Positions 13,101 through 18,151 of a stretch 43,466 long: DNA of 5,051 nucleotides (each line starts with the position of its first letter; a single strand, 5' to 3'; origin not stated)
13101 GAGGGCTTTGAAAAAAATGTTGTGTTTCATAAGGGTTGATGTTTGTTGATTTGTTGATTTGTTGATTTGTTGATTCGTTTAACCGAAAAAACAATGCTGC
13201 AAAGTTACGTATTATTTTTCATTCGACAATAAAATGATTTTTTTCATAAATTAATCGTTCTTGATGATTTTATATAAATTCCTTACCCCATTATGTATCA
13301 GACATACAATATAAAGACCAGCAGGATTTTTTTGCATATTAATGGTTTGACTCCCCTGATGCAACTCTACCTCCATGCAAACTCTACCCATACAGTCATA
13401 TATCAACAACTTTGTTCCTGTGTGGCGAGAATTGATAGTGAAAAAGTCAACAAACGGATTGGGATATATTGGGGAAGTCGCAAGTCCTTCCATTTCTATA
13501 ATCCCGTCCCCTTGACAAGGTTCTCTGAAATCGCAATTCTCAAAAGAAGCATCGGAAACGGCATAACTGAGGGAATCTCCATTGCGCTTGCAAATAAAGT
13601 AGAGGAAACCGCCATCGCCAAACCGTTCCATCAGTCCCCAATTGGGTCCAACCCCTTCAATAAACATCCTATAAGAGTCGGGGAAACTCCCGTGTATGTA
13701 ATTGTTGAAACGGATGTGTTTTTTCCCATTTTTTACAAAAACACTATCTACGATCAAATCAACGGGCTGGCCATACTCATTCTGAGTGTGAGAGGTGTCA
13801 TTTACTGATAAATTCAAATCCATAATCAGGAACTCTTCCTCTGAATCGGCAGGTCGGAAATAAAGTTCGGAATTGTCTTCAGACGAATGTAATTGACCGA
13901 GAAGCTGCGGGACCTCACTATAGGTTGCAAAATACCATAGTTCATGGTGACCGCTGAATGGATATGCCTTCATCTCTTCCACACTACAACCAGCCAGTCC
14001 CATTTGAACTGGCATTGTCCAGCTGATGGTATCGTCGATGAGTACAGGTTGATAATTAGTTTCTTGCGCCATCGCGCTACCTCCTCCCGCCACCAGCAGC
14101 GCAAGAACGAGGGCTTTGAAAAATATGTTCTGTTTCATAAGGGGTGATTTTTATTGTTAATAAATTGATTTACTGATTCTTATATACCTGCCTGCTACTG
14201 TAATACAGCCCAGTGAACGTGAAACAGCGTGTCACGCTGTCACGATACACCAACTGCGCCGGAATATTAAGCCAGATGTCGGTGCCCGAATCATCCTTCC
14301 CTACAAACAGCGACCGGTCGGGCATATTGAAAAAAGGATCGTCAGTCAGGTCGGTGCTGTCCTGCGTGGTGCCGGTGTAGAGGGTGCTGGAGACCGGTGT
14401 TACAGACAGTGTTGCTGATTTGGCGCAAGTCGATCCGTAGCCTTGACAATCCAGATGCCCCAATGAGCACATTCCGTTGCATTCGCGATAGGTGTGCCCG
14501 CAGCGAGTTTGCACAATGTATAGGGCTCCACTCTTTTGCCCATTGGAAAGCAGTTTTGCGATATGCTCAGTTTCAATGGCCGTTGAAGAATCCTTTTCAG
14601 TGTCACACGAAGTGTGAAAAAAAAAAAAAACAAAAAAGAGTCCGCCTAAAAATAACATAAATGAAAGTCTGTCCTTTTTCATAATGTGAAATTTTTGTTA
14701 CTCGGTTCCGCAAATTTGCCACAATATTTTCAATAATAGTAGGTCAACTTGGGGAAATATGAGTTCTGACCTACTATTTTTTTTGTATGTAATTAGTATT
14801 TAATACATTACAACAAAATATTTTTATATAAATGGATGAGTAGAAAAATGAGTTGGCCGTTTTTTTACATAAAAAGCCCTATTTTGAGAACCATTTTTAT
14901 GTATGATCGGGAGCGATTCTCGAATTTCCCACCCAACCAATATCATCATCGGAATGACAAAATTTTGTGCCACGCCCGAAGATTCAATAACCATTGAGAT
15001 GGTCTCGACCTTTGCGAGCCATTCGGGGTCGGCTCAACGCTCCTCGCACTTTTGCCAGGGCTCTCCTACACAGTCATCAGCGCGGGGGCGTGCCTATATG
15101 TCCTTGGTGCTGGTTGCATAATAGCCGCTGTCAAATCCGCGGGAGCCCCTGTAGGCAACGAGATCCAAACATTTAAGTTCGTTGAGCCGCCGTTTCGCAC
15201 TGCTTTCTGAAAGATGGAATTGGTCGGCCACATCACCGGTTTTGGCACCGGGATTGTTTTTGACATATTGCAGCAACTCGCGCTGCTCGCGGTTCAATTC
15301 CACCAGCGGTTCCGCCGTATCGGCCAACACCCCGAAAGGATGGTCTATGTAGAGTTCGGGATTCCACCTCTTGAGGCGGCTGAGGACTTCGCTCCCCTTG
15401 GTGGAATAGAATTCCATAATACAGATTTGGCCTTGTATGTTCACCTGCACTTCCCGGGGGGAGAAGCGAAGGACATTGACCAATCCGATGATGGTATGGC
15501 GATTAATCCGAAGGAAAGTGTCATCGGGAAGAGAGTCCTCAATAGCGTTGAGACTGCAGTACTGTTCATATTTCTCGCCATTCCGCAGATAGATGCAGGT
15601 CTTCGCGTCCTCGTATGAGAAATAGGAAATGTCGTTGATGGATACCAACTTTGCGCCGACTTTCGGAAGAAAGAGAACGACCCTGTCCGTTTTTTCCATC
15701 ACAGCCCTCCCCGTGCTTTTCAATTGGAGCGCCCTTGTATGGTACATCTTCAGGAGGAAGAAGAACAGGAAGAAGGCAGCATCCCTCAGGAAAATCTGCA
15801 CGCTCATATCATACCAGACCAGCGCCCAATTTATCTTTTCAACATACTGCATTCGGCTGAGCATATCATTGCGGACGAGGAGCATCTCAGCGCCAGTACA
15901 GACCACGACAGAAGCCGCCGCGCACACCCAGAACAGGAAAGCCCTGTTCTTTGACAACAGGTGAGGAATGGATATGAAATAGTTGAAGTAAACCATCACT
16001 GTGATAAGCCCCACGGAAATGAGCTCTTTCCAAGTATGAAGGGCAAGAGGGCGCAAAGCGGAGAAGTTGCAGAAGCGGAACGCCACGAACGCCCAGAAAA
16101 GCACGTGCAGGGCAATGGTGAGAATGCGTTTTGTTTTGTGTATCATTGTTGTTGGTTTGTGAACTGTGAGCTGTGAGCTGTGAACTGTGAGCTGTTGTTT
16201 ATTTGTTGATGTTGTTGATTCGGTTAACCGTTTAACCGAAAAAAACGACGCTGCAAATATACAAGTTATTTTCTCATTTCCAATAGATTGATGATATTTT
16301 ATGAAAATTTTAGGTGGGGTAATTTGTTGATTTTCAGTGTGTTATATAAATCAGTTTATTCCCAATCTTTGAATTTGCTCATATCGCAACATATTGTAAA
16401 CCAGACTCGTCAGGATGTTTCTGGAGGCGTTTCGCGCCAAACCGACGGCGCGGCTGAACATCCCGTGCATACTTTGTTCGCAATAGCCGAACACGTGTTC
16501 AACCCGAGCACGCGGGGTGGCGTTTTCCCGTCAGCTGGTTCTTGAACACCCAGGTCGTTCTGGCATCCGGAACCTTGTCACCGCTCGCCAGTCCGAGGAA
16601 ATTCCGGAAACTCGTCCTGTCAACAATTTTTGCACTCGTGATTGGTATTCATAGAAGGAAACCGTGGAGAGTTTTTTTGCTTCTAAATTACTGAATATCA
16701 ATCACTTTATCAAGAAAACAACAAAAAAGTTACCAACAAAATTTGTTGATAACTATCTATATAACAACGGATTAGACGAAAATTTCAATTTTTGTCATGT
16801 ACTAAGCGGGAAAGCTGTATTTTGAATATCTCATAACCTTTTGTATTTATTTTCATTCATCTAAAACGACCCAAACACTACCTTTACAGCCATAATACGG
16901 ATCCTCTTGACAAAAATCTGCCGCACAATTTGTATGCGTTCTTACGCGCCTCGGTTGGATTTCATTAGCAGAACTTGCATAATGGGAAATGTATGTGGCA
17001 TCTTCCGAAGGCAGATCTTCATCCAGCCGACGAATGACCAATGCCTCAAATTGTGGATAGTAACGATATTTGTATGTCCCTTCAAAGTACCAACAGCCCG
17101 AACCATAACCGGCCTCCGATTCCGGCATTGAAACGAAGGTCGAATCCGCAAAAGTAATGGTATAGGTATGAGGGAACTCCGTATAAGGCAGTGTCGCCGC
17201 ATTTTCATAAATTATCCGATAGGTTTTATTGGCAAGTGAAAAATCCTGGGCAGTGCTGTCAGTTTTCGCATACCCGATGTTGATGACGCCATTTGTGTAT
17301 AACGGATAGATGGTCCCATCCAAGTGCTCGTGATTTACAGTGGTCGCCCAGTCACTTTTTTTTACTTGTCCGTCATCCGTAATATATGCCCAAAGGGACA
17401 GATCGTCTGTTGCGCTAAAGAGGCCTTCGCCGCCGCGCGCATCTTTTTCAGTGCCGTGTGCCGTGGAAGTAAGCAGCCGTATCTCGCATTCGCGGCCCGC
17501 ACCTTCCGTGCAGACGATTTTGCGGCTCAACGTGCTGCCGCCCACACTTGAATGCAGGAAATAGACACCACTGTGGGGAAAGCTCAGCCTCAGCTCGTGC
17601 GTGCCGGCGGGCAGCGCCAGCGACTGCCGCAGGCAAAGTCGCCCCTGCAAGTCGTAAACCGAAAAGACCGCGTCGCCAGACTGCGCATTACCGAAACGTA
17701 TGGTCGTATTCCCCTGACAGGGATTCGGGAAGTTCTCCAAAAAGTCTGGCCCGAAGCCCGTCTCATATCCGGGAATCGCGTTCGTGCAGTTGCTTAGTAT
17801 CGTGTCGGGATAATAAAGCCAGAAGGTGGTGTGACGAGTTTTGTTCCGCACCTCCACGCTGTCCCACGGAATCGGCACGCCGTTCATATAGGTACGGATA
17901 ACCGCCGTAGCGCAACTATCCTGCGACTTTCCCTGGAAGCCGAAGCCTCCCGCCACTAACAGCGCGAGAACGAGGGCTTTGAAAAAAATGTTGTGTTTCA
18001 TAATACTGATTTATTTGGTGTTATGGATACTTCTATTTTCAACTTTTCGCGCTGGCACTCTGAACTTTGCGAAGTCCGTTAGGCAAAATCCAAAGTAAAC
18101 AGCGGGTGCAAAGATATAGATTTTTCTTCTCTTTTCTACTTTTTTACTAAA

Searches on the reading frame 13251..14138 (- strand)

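Call 9: search_protein_families(library=pfam, proteins=[window:13251-14138:-], max_evalue=0.00001)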
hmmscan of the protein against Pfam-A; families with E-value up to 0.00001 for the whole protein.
window:13251-14138:- (295 aa): 1 family
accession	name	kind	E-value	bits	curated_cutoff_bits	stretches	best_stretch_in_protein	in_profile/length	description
PF18962.6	Por_Secre_tail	-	1.1e-09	38.8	27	1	224-292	1-74/75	Secretion system C-terminal sorting domain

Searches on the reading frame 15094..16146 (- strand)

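Call 10: search_protein_families(library=pfam, proteins=[window:15094-16146:-], max_evalue=0.00001)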
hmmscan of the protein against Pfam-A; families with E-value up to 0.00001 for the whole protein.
window:15094-16146:- (350 aa): 1 family
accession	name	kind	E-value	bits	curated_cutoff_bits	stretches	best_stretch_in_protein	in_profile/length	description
PF04397.21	LytTR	-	1.3e-10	41.8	22.6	1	166-231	4-68/98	LytTr DNA-binding domain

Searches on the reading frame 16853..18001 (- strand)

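Call 10: search_protein_families(library=pfam, proteins=[window:16853-18001:-], max_evalue=0.00001)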
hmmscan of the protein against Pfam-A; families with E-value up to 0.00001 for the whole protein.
window:16853-18001:- (382 aa): 1 family
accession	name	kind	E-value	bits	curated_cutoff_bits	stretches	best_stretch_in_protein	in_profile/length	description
PF18962.6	Por_Secre_tail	-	7.3e-09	36.2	27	1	91-163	2-74/75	Secretion system C-terminal sorting domain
